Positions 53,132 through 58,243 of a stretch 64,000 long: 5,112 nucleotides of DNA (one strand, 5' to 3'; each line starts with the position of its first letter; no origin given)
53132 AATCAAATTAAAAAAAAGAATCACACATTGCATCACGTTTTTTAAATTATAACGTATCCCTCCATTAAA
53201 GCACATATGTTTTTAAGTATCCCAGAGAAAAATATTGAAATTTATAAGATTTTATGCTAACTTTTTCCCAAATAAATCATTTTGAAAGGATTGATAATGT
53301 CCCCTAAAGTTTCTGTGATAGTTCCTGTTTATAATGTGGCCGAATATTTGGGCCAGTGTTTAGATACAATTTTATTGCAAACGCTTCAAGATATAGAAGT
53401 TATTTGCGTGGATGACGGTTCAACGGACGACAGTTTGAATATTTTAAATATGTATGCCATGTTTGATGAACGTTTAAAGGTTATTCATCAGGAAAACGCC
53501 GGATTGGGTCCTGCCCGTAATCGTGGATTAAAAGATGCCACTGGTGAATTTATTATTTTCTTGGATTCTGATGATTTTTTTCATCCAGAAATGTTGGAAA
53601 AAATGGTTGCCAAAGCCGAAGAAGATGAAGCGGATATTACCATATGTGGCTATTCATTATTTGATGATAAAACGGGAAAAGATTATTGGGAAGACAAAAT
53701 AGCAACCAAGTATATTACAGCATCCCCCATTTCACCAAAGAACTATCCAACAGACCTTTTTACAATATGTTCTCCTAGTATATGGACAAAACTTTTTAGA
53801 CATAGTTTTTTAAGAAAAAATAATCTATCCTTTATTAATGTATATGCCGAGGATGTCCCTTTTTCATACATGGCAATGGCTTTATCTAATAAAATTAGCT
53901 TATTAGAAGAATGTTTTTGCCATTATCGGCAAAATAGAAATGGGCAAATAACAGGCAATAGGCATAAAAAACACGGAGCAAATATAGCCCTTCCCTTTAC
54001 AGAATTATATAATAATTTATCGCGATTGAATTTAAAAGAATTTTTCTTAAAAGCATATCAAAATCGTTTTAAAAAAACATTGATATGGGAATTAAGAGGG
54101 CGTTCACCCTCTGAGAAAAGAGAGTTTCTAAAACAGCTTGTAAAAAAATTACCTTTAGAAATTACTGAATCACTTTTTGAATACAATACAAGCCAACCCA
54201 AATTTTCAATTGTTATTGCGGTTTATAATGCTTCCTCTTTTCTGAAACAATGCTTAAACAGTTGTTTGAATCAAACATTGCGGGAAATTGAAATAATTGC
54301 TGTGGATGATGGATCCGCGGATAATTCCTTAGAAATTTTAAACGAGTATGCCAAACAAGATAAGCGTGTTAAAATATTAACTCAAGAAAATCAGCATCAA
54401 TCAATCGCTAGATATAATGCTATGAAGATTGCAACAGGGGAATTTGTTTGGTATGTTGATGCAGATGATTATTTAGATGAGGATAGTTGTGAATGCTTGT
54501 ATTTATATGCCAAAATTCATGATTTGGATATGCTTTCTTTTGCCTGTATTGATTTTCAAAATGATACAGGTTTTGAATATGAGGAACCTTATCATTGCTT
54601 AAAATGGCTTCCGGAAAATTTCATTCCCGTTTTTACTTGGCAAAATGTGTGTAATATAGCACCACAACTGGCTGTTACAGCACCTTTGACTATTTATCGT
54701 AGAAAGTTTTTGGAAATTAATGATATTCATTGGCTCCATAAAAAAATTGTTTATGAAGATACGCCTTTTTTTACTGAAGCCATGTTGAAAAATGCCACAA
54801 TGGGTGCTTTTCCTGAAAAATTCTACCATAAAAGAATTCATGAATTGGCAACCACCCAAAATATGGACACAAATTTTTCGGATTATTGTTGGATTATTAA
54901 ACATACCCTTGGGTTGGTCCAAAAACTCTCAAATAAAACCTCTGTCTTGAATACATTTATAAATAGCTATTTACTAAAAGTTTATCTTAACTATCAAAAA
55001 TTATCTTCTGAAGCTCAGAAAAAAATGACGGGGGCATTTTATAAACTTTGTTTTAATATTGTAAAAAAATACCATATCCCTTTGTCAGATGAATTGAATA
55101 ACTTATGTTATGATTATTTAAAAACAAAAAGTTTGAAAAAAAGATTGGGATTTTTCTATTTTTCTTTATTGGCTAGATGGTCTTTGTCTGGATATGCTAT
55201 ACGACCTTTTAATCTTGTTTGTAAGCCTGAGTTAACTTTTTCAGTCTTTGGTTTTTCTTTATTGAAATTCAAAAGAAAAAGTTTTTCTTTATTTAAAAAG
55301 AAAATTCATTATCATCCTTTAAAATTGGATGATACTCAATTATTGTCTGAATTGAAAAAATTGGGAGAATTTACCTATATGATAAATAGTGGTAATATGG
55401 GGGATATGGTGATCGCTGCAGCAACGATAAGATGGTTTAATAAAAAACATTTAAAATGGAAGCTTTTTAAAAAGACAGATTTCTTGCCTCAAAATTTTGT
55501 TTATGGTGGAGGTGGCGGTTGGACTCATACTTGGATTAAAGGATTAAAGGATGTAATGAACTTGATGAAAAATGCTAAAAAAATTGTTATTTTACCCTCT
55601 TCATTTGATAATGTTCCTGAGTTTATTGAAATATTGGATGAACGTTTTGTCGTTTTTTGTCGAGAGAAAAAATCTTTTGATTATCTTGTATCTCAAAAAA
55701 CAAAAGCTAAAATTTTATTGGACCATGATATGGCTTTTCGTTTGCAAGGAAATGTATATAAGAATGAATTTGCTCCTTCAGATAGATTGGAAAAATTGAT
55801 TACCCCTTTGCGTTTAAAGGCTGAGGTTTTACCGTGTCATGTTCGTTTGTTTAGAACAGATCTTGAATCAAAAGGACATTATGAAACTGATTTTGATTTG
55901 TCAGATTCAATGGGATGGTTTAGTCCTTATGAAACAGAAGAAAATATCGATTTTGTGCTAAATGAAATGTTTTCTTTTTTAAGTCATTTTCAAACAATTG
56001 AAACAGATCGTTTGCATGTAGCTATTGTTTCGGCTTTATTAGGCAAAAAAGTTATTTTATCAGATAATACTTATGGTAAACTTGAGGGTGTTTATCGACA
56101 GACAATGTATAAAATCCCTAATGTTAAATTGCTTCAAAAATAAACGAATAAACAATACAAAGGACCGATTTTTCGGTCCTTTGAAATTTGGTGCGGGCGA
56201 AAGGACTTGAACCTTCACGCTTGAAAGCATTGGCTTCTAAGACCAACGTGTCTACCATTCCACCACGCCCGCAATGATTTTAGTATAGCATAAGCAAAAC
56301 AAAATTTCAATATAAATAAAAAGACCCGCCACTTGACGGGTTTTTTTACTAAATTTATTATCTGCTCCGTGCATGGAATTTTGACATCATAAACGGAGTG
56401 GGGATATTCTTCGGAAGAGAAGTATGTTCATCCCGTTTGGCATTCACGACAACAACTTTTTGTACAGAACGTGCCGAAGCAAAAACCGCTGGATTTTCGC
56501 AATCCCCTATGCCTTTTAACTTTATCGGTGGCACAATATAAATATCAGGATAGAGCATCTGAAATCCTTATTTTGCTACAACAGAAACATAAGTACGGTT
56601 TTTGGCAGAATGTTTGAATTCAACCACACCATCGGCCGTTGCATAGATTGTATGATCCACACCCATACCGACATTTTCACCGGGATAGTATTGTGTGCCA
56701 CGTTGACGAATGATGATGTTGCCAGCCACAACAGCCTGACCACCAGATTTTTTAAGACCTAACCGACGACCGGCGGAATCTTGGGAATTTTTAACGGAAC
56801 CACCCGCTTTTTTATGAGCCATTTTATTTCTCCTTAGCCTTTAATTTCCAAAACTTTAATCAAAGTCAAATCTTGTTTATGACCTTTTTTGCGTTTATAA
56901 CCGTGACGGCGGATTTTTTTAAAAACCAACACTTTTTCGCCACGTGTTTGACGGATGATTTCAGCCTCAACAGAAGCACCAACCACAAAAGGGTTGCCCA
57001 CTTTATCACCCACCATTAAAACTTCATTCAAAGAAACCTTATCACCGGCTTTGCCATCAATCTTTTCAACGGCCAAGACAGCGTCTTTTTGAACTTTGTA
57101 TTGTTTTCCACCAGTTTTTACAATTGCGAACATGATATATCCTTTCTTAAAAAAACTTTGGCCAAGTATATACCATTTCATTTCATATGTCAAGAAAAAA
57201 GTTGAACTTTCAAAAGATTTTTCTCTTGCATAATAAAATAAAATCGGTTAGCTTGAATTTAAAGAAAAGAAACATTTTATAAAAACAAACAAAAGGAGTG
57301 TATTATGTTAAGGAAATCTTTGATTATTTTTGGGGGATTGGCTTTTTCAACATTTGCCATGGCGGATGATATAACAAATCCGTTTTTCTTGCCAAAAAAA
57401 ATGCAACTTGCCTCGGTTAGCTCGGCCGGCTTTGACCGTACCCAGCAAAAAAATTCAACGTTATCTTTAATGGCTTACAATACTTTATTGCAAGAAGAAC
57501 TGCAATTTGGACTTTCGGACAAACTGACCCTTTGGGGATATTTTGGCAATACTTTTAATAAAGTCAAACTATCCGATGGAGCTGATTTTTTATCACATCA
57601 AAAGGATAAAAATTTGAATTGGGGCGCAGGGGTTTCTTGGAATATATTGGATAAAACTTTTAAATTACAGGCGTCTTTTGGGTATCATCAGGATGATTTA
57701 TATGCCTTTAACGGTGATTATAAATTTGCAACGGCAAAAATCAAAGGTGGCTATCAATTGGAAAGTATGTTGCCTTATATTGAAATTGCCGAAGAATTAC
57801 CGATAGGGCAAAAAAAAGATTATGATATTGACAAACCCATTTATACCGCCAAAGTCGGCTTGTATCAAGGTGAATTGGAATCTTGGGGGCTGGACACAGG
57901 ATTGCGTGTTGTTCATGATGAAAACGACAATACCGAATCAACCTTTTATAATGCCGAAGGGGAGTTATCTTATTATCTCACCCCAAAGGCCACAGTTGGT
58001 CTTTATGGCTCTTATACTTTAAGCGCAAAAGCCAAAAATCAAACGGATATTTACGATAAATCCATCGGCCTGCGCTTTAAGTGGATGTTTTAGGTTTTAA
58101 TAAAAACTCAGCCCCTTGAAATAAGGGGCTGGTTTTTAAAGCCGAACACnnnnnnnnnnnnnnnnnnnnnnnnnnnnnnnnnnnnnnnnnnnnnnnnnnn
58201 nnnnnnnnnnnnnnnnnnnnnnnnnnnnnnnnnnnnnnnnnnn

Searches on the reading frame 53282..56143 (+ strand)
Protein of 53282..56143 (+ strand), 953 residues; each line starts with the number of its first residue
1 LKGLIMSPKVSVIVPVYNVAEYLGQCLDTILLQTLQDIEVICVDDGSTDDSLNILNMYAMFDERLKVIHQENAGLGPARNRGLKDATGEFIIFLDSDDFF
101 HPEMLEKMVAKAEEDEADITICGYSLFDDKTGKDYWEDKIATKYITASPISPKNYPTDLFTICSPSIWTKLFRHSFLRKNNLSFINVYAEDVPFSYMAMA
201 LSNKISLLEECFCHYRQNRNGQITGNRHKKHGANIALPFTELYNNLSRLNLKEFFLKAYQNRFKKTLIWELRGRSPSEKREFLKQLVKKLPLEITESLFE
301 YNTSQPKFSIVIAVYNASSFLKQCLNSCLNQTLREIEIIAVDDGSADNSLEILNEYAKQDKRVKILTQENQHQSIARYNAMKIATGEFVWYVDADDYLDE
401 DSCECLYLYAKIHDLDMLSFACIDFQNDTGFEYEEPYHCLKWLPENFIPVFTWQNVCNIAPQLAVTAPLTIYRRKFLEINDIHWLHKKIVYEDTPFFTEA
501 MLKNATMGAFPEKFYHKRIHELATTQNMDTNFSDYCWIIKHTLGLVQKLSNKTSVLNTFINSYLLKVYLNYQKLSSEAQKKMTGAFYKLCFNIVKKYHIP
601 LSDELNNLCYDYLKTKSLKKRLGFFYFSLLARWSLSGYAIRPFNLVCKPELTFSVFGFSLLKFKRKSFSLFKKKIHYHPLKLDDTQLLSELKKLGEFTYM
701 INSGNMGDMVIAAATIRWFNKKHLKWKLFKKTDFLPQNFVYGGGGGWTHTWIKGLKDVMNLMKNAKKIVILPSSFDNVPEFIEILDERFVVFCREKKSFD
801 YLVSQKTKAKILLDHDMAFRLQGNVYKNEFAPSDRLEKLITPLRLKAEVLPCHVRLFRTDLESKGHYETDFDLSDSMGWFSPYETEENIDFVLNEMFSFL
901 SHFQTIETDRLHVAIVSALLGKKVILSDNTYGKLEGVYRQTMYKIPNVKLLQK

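Call 32: search_protein_families(library=pfam, proteins=[window:53282-56143:+], max_evalue=0.001)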
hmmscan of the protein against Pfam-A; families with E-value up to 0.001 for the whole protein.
window:53282-56143:+ (953 aa): 5 families
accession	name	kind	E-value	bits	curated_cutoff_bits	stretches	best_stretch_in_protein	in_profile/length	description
PF00535.33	Glycos_transf_2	-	1.6e-76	256.4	23.3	2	11-150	1-137/168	Glycosyl transferase family 2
PF10111.15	Glyco_tranf_2_2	-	2.2e-21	77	27.3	2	11-110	1-104/276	Glycosyltransferase like family 2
PF13641.12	Glyco_tranf_2_3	-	3.9e-20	73.3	27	2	8-115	1-112/230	Glycosyltransferase like family 2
PF04230.19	PS_pyruv_trans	-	2.5e-15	57.6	25.3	1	705-927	1-276/280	Polysaccharide pyruvyl transferase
PF13704.12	Glyco_tranf_2_4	-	4.4e-08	33.9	27.5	1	316-403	2-89/98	Glycosyl transferase family 2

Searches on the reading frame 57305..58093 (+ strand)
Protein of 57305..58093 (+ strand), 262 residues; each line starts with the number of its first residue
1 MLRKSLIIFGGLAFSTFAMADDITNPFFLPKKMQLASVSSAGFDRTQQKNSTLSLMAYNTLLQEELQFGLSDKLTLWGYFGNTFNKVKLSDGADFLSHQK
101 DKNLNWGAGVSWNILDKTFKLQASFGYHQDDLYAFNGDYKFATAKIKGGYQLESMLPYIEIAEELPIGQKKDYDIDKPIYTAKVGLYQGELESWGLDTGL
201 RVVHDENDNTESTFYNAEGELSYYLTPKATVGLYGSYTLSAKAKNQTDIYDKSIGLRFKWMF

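Call 32: search_protein_families(library=pfam, proteins=[window:57305-58093:+], max_evalue=0.001)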
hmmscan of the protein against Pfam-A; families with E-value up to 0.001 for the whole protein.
window:57305-58093:+ (262 aa): 1 family
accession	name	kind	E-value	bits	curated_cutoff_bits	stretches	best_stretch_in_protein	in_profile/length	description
PF13505.12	OMP_b-brl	-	6.3e-07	30.2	28.7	1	41-150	64-173/175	Outer membrane protein beta-barrel domain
